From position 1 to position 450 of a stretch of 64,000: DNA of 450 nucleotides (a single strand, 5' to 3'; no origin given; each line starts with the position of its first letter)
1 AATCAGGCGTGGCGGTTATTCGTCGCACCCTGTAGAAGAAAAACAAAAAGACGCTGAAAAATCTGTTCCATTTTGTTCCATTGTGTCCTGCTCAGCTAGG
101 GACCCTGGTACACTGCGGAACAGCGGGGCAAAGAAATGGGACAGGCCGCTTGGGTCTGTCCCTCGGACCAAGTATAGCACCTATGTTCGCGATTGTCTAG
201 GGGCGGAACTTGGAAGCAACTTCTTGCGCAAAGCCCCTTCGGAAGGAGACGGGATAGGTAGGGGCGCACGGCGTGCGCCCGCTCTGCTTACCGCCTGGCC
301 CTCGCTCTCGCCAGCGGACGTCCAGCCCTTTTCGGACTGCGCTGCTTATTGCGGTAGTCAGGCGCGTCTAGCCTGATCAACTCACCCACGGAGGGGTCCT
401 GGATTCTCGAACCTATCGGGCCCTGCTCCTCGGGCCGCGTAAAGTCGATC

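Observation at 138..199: Four-copy non-coding module: LexA-like boxed promoter firing straight into a terminator-like hairpin (candidate DNA-damage-induced tiny RNA or attenuator family)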

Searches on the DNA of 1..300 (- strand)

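Call 12: search_rna_families(source=window, start=1, end=300, threshold=evalue, max_evalue=10, show_alignments=2)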
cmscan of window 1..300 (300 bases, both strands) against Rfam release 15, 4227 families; matches with E-value up to 10: 5.
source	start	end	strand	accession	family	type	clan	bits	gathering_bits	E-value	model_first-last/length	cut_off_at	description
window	33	86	-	RF02907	patAB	Cis-reg; leader;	-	16.7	92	4.4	1-57/57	no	patAB leader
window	31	100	-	RF01573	DdR5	Gene; snRNA; snoRNA; CD-box;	-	16.4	70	7.4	1-81/81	no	Dictyostelium snoRNA DdR5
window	203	230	-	RF03086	chrB-b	Cis-reg;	-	15.2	36.5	0.64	1-49/49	no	chrB-b RNA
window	1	83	+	RF02058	STnc400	Gene;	-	13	80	7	44-125/125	5'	Gammaproteobacterial sRNA STnc400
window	79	103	+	RF02175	SMAD5-AS1_3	Gene; lncRNA;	-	10.3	60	4.9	101-125/125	no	SMAD5 antisense RNA 1 conserved region 3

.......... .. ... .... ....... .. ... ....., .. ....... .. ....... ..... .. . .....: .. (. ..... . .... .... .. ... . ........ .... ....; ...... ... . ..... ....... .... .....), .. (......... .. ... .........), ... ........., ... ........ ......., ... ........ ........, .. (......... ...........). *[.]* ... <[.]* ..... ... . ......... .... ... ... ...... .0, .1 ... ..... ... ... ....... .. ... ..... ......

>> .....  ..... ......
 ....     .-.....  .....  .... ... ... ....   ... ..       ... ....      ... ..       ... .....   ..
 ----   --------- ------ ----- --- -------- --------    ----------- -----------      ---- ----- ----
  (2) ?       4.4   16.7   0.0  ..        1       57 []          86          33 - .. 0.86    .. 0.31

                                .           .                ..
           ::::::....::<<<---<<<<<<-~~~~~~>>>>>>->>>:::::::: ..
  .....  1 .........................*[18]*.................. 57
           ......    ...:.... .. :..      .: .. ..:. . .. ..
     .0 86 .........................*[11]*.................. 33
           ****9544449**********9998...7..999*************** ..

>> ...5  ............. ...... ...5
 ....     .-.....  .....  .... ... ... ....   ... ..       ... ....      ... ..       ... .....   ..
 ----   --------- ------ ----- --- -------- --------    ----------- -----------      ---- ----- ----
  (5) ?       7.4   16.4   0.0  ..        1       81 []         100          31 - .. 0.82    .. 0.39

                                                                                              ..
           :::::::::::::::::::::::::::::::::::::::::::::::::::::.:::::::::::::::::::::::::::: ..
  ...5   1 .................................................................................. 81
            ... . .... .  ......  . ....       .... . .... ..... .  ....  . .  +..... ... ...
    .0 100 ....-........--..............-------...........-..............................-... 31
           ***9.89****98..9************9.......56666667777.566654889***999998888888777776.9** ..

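Call 38: search_dna_similar(query=window:40-260:-, collection=plasmids, mode=distant, max_evalue=0.01)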
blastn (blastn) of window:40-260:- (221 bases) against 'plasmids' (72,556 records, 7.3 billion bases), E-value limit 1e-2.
No match.

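Call 39: search_dna_similar(query=window:40-260:-, collection=phages, mode=distant, max_evalue=0.01)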
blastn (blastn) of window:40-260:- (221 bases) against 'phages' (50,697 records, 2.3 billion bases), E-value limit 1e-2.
No match.

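Call 42: build_rna_model(alignment_id=A2)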
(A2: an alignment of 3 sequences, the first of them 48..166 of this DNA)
Model R1 built from alignment A2 (3 sequences, 122 columns); structure: RNAalifold consensus.
model positions 120; base pairs 25; branch points 1; effective number of sequences 1.22; information 0.589 bits per position. Calibrated on 0.2 Mb of random sequence (short: E-values are rough).
structure used (alignment columns):
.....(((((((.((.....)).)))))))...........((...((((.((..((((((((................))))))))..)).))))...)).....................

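Call 43: search_with_rna_model(model_id=R1, sources=[window, L007, L008, L009, L010], max_evalue=10, show_alignments=6)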
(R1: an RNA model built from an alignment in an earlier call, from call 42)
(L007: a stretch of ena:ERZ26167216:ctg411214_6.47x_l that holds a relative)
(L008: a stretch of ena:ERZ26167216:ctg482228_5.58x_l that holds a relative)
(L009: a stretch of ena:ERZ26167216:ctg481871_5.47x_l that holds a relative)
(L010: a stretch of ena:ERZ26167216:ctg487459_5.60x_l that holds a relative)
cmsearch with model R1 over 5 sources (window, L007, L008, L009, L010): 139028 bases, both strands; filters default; matches with E-value up to 10: 8.
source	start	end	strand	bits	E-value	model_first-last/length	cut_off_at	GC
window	41305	41424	-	141.8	1.9e-36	1-120/120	no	0.49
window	48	166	-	128.7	7.6e-33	1-120/120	no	0.55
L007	9094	9212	+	128.7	7.6e-33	1-120/120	no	0.55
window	34865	34985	-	126.1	3.8e-32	1-120/120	no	0.53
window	34953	35016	+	14.8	0.14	1-120/120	no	0.53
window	138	162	+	13.7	0.3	5-29/120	no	0.72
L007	9098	9122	-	13.7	0.3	5-29/120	no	0.72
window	24846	24936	+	9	5.5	1-120/120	no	0.64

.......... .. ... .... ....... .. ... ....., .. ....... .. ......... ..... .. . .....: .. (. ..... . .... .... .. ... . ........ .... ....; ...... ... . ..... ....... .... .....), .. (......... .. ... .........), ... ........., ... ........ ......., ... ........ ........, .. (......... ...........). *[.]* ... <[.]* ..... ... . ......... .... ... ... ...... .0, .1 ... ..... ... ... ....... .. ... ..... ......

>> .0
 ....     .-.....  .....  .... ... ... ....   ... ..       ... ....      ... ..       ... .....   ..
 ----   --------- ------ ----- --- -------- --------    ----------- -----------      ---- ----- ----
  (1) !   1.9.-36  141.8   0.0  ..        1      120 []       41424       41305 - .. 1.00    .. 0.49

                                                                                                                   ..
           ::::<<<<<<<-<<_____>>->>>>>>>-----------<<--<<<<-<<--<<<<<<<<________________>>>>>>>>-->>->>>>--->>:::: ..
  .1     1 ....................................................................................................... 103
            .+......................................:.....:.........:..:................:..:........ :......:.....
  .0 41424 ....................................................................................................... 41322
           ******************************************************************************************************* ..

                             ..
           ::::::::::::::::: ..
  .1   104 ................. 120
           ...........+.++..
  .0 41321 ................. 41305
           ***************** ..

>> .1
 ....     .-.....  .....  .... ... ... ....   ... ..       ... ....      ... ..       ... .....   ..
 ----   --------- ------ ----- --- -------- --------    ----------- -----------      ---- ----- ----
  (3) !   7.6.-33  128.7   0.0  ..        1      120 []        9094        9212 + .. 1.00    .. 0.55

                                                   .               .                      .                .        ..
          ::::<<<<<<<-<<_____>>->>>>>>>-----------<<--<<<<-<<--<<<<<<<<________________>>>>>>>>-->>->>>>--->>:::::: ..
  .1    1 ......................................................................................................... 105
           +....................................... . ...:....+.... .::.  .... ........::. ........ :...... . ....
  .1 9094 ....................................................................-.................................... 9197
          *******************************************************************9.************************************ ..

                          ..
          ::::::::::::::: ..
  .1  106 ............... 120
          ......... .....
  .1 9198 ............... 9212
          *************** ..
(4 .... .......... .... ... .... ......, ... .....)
